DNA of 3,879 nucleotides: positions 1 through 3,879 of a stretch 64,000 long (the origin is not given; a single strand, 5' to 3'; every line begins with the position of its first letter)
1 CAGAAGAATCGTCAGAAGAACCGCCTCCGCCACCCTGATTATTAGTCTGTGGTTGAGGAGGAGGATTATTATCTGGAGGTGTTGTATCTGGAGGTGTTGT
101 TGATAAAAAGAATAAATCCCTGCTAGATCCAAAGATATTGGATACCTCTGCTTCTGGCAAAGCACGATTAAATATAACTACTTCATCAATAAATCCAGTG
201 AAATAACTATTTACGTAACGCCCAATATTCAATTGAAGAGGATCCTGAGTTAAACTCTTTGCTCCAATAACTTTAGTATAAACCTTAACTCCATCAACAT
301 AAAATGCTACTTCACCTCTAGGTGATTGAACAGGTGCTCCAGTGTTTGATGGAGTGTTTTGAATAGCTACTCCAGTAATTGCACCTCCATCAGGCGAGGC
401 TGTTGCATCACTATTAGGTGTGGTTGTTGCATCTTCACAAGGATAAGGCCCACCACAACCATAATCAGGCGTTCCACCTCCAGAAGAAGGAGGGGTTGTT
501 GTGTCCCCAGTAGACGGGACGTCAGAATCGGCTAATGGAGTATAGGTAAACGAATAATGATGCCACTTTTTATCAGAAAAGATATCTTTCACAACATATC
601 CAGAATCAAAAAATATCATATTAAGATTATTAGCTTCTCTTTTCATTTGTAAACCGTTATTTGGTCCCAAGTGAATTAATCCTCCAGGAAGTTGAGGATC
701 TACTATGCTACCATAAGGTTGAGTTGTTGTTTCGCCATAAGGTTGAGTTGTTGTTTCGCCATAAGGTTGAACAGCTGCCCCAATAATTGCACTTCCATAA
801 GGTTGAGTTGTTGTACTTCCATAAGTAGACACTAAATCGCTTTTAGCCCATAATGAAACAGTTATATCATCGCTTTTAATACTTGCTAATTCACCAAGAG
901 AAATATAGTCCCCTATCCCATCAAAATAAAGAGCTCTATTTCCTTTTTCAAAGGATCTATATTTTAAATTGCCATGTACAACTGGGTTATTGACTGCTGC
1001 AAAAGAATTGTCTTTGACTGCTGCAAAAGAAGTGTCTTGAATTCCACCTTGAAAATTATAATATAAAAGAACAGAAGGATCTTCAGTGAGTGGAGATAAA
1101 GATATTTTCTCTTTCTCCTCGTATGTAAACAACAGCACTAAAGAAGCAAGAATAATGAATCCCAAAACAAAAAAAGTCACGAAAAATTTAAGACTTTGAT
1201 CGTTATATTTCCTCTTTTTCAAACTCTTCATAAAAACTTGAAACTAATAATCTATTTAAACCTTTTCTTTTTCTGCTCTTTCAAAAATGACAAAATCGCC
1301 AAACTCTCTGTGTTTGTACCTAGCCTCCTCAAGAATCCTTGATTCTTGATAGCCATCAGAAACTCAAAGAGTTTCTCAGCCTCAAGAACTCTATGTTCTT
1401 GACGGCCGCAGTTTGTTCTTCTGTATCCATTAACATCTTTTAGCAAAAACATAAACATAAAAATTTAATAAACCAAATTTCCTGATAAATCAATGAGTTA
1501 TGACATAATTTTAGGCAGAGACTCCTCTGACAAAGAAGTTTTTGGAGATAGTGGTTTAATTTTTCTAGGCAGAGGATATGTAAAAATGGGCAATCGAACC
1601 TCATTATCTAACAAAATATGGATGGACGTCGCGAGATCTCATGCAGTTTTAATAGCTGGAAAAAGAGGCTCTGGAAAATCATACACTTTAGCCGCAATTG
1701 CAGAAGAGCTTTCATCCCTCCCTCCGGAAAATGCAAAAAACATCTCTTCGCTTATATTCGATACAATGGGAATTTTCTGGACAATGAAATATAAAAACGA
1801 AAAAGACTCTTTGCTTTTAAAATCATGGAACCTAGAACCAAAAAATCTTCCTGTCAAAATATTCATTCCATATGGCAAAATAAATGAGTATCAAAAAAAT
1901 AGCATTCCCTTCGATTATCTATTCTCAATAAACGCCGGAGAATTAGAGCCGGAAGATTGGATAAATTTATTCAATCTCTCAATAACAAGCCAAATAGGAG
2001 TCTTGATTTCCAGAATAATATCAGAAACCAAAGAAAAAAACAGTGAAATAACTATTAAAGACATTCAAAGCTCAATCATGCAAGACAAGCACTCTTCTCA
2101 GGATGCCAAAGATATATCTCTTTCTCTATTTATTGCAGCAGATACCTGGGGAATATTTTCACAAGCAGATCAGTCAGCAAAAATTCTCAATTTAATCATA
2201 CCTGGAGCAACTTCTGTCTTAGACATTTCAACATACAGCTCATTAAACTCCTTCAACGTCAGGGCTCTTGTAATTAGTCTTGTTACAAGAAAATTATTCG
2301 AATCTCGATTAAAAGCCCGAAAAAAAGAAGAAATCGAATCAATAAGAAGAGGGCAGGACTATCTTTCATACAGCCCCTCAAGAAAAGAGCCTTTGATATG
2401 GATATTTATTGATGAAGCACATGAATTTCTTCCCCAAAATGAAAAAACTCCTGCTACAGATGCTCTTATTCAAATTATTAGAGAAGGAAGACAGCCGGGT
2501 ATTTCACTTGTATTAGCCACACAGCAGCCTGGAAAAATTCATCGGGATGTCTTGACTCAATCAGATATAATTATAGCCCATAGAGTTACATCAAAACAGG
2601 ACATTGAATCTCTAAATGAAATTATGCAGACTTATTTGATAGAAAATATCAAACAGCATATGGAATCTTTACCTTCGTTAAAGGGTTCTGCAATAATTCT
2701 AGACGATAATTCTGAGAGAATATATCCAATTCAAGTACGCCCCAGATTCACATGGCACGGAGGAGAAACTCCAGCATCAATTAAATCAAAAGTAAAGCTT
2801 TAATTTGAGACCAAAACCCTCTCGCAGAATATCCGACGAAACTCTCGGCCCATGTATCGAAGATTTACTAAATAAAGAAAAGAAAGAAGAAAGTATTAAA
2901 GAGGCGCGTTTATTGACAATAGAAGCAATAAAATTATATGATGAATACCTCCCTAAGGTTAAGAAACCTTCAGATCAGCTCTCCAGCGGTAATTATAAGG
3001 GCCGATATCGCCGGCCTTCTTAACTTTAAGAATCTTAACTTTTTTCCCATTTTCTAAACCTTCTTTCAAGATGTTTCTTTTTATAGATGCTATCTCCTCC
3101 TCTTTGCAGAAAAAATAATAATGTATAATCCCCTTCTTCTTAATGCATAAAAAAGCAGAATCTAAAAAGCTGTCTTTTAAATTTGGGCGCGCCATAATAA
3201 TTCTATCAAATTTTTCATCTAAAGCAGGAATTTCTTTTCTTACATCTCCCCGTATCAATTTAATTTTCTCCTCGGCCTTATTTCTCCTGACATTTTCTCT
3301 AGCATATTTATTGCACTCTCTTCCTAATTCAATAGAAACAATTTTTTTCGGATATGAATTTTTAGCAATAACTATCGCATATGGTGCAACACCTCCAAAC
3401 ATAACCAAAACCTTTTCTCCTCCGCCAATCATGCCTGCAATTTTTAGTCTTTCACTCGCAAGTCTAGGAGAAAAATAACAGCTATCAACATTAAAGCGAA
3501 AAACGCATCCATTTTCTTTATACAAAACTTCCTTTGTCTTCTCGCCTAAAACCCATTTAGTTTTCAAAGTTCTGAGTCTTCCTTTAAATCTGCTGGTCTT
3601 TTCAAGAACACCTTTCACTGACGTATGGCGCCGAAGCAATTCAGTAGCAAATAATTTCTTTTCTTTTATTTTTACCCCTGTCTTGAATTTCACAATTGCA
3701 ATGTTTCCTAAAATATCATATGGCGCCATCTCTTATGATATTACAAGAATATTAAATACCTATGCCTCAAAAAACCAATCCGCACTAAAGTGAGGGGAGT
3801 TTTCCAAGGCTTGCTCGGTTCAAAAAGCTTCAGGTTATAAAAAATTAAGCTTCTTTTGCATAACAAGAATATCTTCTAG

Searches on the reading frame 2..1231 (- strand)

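Call 71: search_protein_families(library=pfam, proteins=[window:2-1231:-], max_evalue=0.001)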
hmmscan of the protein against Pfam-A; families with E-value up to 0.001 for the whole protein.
window:2-1231:- (410 aa): 1 family
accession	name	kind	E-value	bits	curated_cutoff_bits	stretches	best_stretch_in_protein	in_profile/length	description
PF13385.13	Laminin_G_3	-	1.5e-14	54.8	27.6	1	306-364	91-151/151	Concanavalin A-like lectin/glucanases superfamily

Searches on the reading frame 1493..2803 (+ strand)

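Call 63: search_protein_families(library=pfam, proteins=[window:1493-2803:+], max_evalue=0.001)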
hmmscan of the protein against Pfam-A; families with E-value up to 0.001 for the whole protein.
window:1493-2803:+ (436 aa): 6 families
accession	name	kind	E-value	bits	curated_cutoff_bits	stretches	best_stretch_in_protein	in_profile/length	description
PF01935.23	DUF87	-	3.9e-10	40.6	23.2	1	47-251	21-207/220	Helicase HerA, central domain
PF05872.18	HerA_C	-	4.6e-08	32.6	22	1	299-396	256-354/502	Helicase HerA-like C-terminal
PF00004.35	AAA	-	3.5e-07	31.2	21.2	0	288-361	47-127/131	ATPase family associated with various cellular activities (AAA)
PF10412.15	TrwB_AAD_bind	-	0.00011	21.7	20.5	0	49-108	16-68/387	Type IV secretion-system coupling protein DNA-binding domain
PF05707.18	Zot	-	0.00013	22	20.3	1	304-355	85-137/197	Zonular occludens toxin (Zot)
PF01580.24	FtsK_SpoIIIE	-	0.00043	20.2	24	0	29-69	19-59/221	FtsK/SpoIIIE family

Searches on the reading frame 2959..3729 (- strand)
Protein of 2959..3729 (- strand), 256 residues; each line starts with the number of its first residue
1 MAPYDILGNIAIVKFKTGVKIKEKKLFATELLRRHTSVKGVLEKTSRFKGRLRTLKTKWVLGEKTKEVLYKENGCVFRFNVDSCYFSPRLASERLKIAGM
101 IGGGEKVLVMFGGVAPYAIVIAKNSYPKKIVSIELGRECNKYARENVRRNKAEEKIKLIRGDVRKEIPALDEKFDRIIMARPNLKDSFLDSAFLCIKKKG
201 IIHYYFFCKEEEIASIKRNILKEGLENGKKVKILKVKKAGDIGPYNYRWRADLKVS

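Call 63: search_protein_families(library=pfam, proteins=[window:2959-3729:-], max_evalue=0.001)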
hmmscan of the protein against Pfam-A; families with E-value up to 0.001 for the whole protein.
window:2959-3729:- (256 aa): 3 families
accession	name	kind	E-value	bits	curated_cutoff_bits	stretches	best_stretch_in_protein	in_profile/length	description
PF02475.24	TRM5-TYW2_MTfase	-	7.6e-40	137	28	1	70-222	3-153/164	TRM5/TYW2 methyltransferase domain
PF25133.1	TYW2_N_2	-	1.7e-05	25.3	27.7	1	4-65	21-79/79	TYW2 N-terminal domain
PF13649.12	Methyltransf_25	-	0.00032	21.7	27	1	116-181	10-72/97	Methyltransferase domain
